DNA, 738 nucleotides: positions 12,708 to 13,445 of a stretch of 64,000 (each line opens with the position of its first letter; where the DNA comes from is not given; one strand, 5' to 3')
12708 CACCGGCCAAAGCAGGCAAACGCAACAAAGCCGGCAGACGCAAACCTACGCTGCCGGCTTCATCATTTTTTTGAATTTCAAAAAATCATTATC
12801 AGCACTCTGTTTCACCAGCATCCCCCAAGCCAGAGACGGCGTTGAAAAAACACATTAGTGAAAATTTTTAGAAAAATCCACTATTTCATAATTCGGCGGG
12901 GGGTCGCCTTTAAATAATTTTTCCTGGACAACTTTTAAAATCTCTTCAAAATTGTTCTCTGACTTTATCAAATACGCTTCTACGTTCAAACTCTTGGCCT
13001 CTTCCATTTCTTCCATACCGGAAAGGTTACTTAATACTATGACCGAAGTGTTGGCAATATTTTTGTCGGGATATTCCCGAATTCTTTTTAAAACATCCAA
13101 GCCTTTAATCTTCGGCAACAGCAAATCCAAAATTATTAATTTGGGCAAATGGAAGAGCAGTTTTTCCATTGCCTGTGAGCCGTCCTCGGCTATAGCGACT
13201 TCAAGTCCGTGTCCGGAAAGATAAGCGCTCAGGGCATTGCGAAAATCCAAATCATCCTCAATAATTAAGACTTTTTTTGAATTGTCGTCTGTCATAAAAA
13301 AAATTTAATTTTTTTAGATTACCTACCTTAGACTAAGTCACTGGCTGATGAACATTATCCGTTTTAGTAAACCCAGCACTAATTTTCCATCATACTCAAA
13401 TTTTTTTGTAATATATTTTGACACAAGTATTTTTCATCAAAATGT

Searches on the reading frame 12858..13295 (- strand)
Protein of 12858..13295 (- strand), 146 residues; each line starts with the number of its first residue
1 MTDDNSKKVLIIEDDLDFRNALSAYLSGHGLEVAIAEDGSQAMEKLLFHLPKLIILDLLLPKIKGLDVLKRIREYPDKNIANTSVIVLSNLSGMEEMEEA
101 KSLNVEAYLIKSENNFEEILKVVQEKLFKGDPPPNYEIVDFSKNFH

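Call 34: find_homologous_proteins(query=window:12858-13295:-, max_evalue=1e-20)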
Query window:12858-13295:- (146 aa): 70 proteins with E <= 1e-20 among 217 candidates.
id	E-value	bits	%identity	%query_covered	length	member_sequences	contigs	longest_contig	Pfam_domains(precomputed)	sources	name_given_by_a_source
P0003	1.3e-86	305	100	100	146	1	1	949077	PF00072.31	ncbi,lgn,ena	-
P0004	2.4e-75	269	87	99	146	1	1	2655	PF00072.31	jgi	jgi:chemotaxis family two-component system sensor histidine kinase/response regulator PixL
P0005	2.7e-75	269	91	98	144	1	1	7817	PF00072.31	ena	-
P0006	2.8e-75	269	89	99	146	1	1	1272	PF00072.31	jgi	jgi:CheY-like chemotaxis protein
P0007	3.5e-75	268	88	99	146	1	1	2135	PF00072.31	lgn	-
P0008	4.0e-75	268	86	99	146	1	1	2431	PF00072.31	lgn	-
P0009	4.9e-75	268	88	99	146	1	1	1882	PF00072.31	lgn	-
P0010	4.4e-74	265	84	99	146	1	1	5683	PF00072.31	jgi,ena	-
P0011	4.8e-74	265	86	99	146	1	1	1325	PF00072.31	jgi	-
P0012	1.4e-72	260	85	98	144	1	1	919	PF00072.31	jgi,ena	jgi:CheY-like chemotaxis protein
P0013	4.5e-72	258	83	99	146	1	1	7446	PF00072.31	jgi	jgi:CheY-like chemotaxis protein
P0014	7.7e-71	254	82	99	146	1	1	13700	PF00072.31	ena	-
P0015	1.8e-69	250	82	99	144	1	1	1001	PF00072.31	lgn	-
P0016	5.1e-68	245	79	99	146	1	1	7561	PF00072.31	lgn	-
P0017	6.6e-68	245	83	99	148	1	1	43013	PF00072.31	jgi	jgi:CheY-like chemotaxis protein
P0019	1.6e-66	240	80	98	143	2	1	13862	PF00072.31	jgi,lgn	-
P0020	2.0e-66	240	79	98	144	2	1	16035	PF00072.31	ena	-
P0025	3.9e-64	232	74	98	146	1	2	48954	PF00072.31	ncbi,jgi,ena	jgi:CheY-like chemotaxis protein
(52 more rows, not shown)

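Call 35: find_encoding_contigs(protein=P0005, flank=5000, max_places=2)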
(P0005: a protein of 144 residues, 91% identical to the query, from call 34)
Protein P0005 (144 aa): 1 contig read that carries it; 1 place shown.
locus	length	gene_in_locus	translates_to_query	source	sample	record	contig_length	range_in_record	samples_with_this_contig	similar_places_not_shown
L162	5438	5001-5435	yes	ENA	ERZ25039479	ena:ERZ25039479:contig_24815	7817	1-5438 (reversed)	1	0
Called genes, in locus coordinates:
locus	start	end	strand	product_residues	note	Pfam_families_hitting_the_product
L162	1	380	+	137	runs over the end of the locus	PF00072:Response_reg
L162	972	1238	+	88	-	-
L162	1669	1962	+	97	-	-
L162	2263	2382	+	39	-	PF03946:Ribosomal_L11_N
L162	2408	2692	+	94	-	PF00298:Ribosomal_L11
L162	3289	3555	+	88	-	-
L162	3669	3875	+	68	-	-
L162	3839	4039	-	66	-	-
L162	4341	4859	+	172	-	PF00687:Ribosomal_L1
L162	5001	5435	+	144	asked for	PF00072:Response_reg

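Call 36: find_encoding_contigs(protein=P0014, flank=5000, max_places=2)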
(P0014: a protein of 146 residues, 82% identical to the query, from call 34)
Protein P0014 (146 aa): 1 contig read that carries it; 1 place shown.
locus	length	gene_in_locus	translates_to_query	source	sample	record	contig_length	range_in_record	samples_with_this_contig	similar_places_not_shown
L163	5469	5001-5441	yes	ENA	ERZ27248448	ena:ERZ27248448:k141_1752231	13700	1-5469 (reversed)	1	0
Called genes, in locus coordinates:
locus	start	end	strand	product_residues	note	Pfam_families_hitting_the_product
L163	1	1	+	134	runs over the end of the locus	PF00072:Response_reg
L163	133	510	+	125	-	-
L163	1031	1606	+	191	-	PF04307:YdjM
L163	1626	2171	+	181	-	PF02357:NusG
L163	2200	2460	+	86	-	-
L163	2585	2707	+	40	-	-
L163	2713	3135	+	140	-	PF03946:Ribosomal_L11_N, PF00298:Ribosomal_L11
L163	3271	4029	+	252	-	PF01145:Band_7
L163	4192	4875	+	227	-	PF00687:Ribosomal_L1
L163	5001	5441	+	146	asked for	PF00072:Response_reg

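Call 37: find_encoding_contigs(protein=P0017, flank=5000, max_places=2)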
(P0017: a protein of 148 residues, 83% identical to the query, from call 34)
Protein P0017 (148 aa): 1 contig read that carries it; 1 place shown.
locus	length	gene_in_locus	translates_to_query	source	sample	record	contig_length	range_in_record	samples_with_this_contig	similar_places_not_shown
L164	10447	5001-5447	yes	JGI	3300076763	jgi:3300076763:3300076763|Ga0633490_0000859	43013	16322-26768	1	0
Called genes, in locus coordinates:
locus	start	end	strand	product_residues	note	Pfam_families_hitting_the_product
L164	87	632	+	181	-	PF04307:YdjM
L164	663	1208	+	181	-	PF02357:NusG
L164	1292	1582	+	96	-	-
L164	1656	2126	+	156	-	PF03946:Ribosomal_L11_N, PF00298:Ribosomal_L11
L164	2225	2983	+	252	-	PF01145:Band_7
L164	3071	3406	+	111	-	PF18920:DUF5671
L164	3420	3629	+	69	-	-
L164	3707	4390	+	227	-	PF00687:Ribosomal_L1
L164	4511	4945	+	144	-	PF00072:Response_reg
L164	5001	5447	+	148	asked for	PF00072:Response_reg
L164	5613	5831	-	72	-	-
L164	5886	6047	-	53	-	-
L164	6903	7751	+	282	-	PF00303:Thymidylat_synt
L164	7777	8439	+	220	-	PF06559:DCD_N, PF22769:DCD, PF00692:dUTPase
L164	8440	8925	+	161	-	PF00383:dCMP_cyt_deam_1, PF14437:MafB19-deam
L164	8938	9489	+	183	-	PF13238:AAA_18 (weak), PF13207:AAA_17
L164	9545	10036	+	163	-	PF00692:dUTPase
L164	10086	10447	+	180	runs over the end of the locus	PF13238:AAA_18 (weak), PF21448:DNMK (faint)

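Call 38: find_encoding_contigs(protein=P0013, flank=5000, max_places=2)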
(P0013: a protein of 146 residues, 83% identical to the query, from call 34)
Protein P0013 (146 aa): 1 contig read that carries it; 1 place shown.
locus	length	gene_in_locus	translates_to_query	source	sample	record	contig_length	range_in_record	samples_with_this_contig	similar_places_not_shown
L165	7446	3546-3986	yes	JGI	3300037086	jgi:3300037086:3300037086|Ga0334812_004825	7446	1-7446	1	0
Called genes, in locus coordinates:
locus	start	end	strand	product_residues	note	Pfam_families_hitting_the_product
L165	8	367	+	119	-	PF02357:NusG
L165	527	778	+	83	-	-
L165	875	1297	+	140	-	PF03946:Ribosomal_L11_N, PF00298:Ribosomal_L11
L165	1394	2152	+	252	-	PF01145:Band_7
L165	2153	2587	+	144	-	PF18920:DUF5671 (weak)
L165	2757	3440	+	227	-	PF00687:Ribosomal_L1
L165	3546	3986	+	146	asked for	PF00072:Response_reg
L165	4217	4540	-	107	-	-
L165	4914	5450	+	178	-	PF00383:dCMP_cyt_deam_1, PF14437:MafB19-deam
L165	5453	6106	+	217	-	PF01966:HD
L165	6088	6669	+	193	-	PF13238:AAA_18, PF13207:AAA_17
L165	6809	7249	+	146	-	PF00692:dUTPase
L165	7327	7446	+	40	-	?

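Call 39: find_encoding_contigs(protein=P0019, flank=5000, max_places=2)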
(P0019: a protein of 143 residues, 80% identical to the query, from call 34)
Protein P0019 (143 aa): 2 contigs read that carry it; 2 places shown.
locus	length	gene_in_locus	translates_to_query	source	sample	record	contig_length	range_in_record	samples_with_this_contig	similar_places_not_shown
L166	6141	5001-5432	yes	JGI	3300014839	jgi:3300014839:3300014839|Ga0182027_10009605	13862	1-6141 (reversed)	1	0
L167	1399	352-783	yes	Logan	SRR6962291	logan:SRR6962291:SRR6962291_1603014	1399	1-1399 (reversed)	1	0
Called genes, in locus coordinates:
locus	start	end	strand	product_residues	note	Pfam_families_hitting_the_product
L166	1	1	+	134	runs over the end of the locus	PF00072:Response_reg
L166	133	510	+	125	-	-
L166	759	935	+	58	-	PF00584:SecE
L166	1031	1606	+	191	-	PF04307:YdjM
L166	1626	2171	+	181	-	PF02357:NusG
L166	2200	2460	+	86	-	-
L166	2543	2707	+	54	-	-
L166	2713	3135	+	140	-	PF03946:Ribosomal_L11_N, PF00298:Ribosomal_L11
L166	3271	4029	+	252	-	PF01145:Band_7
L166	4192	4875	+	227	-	PF00687:Ribosomal_L1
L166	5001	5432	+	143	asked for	PF00072:Response_reg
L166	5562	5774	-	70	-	-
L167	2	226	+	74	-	?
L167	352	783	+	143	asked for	PF00072:Response_reg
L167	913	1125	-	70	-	-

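Call 40: find_encoding_contigs(protein=P0020, flank=5000, max_places=2)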
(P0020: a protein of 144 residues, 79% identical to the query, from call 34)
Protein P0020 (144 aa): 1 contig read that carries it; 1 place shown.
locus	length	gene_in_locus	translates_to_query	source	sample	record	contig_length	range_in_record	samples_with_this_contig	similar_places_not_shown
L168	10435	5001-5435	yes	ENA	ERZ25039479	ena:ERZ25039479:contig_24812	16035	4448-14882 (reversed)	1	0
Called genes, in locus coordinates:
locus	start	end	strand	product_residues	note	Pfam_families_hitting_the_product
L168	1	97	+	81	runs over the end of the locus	-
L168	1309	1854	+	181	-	PF02357:NusG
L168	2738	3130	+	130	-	PF01145:Band_7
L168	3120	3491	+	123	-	PF01145:Band_7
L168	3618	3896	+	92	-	-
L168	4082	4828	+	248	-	PF00687:Ribosomal_L1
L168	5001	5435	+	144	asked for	PF00072:Response_reg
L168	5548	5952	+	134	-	PF20310:HTH_Tnp_2 (weak)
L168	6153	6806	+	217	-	PF00665:rve, PF13683:rve_3, PF13333:rve_2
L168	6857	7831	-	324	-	-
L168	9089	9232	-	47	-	-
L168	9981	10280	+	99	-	PF00589:Phage_integrase (weak)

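Call 41: find_encoding_contigs(protein=P0025, flank=5000, max_places=2)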
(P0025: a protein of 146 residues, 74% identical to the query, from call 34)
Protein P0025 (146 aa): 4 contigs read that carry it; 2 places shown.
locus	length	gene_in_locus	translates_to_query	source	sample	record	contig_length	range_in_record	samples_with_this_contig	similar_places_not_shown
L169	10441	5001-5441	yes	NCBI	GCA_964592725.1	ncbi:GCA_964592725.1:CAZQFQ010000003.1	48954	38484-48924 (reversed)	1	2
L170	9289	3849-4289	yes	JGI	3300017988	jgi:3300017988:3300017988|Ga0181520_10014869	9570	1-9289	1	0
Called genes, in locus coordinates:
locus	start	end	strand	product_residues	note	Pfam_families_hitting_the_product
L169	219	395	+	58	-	PF00584:SecE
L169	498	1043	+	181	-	PF04307:YdjM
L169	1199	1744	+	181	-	PF02357:NusG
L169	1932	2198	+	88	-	-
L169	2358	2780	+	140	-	PF03946:Ribosomal_L11_N, PF00298:Ribosomal_L11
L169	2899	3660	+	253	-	PF01145:Band_7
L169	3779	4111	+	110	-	PF18920:DUF5671 (faint)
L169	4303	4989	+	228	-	PF00687:Ribosomal_L1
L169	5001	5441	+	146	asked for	PF00072:Response_reg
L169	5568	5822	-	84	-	-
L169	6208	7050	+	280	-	PF00303:Thymidylat_synt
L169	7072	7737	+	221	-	PF06559:DCD_N, PF22769:DCD, PF00692:dUTPase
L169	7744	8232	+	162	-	PF00383:dCMP_cyt_deam_1, PF14437:MafB19-deam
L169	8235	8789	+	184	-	PF13238:AAA_18, PF13207:AAA_17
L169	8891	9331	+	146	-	PF00692:dUTPase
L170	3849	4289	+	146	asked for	PF00072:Response_reg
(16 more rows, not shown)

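Call 42: find_encoding_contigs(protein=P0010, flank=5000, max_places=2)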
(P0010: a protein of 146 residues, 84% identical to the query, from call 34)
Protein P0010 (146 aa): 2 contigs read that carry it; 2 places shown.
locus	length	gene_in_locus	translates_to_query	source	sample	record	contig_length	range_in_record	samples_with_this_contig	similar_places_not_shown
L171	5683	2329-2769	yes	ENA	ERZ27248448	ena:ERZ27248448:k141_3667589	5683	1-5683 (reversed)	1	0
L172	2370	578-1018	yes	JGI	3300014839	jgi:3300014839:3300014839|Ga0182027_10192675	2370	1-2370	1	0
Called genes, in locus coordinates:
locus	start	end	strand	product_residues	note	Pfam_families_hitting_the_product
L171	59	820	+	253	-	PF01145:Band_7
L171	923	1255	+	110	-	PF18920:DUF5671 (faint)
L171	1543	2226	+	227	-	PF00687:Ribosomal_L1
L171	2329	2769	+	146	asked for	PF00072:Response_reg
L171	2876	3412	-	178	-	-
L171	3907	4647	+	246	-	PF01386:Ribosomal_L25p, PF14693:Ribosomal_TL5_C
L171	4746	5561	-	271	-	PF05175:MTS, PF01170:UPF0020 (weak), PF13649:Methyltransf_25 (faint), PF13847:Methyltransf_31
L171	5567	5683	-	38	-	?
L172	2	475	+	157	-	?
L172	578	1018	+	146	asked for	PF00072:Response_reg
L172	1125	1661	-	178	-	-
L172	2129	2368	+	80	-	?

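Call 43: find_encoding_contigs(protein=P0016, flank=5000, max_places=2)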
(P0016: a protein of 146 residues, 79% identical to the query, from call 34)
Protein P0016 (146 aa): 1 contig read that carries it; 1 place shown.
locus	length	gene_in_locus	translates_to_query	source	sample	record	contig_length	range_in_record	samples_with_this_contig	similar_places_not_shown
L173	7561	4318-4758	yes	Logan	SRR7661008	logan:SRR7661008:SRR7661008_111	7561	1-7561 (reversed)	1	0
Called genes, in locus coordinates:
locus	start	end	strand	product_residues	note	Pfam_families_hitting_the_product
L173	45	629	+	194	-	PF04307:YdjM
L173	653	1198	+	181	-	PF02357:NusG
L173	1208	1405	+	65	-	-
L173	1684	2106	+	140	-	PF03946:Ribosomal_L11_N, PF00298:Ribosomal_L11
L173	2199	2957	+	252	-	PF01145:Band_7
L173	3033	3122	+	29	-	-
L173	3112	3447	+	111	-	PF18920:DUF5671 (weak)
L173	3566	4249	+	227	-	PF00687:Ribosomal_L1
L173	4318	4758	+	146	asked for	PF00072:Response_reg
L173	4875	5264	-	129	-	-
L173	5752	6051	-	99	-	-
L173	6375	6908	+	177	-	PF00383:dCMP_cyt_deam_1, PF14437:MafB19-deam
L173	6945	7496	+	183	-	PF13238:AAA_18 (weak), PF13207:AAA_17 (weak)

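Call 60: find_encoding_contigs(protein=P0004, flank=3000, max_places=3)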
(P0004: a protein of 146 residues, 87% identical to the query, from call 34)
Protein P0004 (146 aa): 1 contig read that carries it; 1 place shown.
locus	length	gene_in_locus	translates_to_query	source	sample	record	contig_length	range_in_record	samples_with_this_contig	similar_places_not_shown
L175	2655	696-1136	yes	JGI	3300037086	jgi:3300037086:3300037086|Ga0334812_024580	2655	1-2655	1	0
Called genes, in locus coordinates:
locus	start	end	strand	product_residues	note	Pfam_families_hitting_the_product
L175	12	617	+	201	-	PF00687:Ribosomal_L1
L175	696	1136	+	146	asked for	PF00072:Response_reg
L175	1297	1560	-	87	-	-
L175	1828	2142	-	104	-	-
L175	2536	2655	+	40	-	?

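Call 71: search_protein_families(library=phrogs, proteins=[L175:1831-2142:-, L175:1300-1509:-, L171:2879-3412:-, L164:5616-5831:-], max_evalue=0.1)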
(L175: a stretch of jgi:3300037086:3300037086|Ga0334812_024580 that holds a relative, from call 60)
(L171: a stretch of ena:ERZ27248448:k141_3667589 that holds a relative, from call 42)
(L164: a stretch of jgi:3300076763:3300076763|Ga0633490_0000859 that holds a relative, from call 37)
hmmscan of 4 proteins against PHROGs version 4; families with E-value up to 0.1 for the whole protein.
L175:1831-2142:- (104 aa): 0 families

L175:1300-1509:- (70 aa): 0 families

L171:2879-3412:- (178 aa): 0 families

L164:5616-5831:- (72 aa): 0 families

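Call 72: search_protein_families(library=padloc, proteins=[L175:1831-2142:-, L175:1300-1509:-, L171:2879-3412:-, L164:5616-5831:-], max_evalue=0.1)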
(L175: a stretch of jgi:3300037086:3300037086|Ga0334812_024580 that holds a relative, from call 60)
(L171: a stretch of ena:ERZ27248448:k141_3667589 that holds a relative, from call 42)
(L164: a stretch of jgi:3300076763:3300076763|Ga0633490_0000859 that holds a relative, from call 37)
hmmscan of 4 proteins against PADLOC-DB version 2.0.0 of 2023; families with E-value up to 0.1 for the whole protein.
L175:1831-2142:- (104 aa): 0 families

L175:1300-1509:- (70 aa): 0 families

L171:2879-3412:- (178 aa): 0 families

L164:5616-5831:- (72 aa): 0 families

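Call 73: search_protein_families(library=ncbifam, proteins=[L175:1831-2142:-, L175:1300-1509:-, L171:2879-3412:-, L164:5616-5831:-], max_evalue=0.1)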
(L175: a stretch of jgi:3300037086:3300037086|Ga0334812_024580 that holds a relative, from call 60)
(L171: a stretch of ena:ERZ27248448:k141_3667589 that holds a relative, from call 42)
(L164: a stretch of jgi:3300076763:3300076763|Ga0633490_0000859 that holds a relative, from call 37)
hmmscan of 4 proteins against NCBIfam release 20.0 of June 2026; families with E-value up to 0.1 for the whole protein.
L175:1831-2142:- (104 aa): 0 families

L175:1300-1509:- (70 aa): 0 families

L171:2879-3412:- (178 aa): 0 families

L164:5616-5831:- (72 aa): 1 family
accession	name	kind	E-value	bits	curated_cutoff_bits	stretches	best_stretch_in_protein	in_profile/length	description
NF008244.0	PRK11020.1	equivalog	0.033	14.7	110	1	3-52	6-54/120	YibL family ribosome-associated protein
